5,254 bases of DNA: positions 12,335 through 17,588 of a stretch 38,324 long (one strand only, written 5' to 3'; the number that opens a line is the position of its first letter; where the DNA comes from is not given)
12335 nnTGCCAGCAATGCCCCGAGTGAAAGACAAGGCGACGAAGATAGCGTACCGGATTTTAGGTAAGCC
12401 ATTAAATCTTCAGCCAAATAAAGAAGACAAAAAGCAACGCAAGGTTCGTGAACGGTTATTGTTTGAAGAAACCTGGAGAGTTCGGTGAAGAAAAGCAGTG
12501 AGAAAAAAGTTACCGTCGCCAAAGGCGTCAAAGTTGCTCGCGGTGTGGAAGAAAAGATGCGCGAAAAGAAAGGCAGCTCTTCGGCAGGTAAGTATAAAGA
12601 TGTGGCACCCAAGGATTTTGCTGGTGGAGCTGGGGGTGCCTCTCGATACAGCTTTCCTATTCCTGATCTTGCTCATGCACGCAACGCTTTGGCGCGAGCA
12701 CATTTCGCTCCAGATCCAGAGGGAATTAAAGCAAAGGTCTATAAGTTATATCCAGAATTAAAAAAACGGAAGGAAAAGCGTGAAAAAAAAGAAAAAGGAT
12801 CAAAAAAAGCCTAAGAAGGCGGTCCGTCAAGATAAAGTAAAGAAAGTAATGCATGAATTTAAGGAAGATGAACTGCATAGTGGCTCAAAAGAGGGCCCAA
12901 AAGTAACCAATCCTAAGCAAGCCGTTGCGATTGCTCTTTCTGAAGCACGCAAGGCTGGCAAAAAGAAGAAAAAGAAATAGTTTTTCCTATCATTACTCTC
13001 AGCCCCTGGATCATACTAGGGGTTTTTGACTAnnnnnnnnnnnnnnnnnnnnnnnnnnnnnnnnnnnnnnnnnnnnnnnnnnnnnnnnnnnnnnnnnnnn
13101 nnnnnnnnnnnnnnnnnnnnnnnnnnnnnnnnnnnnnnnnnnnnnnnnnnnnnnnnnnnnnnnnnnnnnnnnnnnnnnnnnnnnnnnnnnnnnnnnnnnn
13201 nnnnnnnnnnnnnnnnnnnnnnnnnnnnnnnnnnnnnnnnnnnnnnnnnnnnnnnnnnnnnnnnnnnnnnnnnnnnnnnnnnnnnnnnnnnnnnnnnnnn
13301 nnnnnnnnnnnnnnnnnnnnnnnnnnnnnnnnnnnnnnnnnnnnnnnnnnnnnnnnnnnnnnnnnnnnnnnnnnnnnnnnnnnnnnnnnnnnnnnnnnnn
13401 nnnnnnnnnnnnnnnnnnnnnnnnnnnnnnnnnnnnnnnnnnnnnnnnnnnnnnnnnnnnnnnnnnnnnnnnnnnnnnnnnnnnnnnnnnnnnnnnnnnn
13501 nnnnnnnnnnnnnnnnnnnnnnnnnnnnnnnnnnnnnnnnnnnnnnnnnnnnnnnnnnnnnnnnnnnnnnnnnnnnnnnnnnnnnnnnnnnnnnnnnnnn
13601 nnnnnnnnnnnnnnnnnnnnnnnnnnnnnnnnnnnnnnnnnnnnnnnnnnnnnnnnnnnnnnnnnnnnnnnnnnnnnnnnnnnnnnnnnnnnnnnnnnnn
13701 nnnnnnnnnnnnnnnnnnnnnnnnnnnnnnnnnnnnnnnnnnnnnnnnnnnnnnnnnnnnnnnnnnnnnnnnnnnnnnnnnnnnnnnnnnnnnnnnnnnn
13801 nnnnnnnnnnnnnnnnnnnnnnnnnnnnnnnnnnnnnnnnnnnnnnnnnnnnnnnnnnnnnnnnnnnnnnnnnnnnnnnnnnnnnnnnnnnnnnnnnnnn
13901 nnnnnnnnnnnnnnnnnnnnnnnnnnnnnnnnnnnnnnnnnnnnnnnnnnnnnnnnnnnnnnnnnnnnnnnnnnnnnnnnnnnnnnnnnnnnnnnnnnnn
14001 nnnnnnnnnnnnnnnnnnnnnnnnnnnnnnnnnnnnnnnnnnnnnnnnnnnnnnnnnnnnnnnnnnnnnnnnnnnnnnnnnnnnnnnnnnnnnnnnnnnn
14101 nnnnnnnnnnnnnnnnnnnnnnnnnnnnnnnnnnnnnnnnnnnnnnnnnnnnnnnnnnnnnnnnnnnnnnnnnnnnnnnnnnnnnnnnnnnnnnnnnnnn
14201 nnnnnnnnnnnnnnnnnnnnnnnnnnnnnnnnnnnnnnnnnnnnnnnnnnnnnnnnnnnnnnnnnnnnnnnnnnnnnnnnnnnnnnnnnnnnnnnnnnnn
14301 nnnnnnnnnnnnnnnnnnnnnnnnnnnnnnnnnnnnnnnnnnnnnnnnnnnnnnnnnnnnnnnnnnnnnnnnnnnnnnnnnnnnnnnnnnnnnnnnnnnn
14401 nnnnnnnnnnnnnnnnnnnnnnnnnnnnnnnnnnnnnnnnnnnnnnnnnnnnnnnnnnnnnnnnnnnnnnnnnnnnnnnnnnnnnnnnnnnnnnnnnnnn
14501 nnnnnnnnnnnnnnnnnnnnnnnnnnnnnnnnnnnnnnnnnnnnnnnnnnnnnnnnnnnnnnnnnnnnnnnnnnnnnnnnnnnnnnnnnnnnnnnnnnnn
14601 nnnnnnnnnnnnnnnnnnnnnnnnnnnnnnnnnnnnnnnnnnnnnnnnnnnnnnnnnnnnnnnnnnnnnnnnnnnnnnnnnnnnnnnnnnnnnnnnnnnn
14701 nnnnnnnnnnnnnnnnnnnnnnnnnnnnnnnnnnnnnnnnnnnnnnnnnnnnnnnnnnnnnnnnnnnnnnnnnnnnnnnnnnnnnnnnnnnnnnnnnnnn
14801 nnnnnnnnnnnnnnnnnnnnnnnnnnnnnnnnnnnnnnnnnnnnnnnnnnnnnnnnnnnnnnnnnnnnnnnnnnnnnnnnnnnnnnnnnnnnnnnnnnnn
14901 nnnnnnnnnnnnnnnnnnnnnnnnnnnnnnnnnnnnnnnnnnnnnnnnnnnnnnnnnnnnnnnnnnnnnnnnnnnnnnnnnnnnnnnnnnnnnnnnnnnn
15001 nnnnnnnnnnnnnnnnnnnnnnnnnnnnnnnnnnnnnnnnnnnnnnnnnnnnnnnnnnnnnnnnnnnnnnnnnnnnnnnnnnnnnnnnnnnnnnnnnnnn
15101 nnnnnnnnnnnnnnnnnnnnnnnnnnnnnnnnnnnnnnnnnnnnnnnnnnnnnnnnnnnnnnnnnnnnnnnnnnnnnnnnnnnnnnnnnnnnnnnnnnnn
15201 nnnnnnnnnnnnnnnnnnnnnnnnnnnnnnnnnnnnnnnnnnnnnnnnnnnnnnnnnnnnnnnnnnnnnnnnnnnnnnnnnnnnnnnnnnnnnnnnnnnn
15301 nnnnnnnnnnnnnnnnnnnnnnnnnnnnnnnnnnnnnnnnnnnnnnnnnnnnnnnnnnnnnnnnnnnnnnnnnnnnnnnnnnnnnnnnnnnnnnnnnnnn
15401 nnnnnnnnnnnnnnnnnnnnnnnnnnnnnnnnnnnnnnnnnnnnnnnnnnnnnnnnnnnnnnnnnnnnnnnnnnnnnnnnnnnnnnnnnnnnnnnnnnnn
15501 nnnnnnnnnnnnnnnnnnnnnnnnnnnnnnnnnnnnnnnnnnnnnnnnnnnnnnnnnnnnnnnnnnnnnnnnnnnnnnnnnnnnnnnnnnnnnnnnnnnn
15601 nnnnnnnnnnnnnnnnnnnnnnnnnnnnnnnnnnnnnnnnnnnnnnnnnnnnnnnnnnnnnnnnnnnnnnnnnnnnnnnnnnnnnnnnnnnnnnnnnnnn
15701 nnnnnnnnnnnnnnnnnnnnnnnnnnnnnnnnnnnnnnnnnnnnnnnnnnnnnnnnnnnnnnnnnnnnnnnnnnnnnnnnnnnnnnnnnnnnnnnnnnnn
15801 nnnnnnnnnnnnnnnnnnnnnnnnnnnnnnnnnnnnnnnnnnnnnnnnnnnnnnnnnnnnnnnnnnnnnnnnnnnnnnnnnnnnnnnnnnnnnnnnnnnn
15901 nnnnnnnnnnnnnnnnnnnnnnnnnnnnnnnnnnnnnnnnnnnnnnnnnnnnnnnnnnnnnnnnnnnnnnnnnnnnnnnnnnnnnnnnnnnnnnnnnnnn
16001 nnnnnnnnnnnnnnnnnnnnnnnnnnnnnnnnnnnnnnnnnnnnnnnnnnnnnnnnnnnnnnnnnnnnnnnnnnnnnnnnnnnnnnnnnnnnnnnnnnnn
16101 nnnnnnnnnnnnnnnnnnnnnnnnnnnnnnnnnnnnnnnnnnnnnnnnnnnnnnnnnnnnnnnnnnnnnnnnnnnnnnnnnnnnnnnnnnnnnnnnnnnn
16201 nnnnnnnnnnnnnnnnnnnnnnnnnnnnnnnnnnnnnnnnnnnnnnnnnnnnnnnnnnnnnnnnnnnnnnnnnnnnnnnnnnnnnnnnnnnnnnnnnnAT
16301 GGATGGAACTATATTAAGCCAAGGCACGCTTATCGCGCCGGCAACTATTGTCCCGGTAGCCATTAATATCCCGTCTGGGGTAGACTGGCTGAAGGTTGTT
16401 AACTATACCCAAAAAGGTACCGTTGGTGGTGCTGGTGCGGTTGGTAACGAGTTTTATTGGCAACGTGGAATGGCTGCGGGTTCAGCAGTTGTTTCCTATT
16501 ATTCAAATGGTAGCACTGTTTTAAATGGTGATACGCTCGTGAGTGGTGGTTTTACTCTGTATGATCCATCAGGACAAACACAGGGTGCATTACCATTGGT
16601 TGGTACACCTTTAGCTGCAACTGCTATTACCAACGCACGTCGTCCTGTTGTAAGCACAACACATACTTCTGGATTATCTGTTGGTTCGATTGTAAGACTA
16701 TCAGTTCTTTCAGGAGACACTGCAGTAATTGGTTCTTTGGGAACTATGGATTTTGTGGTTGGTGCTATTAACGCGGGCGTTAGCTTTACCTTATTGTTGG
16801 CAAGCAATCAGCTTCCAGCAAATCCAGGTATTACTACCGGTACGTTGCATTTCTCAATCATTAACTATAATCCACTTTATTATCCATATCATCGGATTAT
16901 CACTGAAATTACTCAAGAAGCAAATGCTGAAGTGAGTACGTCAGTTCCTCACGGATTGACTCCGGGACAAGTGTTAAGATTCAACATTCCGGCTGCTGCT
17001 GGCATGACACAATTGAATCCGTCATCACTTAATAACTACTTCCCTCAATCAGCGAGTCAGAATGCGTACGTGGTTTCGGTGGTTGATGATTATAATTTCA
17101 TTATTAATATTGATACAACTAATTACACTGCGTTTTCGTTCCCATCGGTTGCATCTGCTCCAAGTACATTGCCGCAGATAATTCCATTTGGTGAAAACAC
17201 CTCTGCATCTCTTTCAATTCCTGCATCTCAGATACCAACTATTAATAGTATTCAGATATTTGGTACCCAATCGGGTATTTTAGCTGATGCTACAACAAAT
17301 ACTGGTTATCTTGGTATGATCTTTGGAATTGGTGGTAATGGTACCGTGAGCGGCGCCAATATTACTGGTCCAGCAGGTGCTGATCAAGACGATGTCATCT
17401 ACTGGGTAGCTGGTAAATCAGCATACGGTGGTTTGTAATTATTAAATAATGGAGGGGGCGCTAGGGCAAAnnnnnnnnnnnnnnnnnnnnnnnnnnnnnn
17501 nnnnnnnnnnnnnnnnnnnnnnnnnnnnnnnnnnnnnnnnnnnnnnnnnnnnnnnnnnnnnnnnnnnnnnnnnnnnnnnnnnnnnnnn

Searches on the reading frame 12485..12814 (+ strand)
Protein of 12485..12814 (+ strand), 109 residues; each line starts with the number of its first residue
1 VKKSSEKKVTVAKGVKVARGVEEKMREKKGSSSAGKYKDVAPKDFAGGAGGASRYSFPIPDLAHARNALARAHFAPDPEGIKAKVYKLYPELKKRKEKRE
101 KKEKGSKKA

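Call 62: search_protein_families(library=phrogs, proteins=[window:12485-12814:+], max_evalue=0.01)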
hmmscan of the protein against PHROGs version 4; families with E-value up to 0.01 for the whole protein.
window:12485-12814:+ (109 aa): 1 family
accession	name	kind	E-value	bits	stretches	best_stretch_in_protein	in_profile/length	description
phrog_16160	-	unknown function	0.0012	20.4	1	55-73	23-41/69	-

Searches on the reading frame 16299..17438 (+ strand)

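Call 9: search_protein_families(library=phrogs, proteins=[window:16299-17438:+], max_evalue=0.01)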
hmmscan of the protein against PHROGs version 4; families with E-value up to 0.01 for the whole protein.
window:16299-17438:+ (379 aa): 1 family
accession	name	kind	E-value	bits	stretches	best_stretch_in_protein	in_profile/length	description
phrog_584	-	tail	0.0035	18.1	0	101-136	17-51/218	major tail protein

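Call 10: search_protein_families(library=pfam, proteins=[window:16299-17438:+], max_evalue=0.01)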
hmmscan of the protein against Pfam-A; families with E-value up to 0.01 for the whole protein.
window:16299-17438:+ (379 aa): 0 families
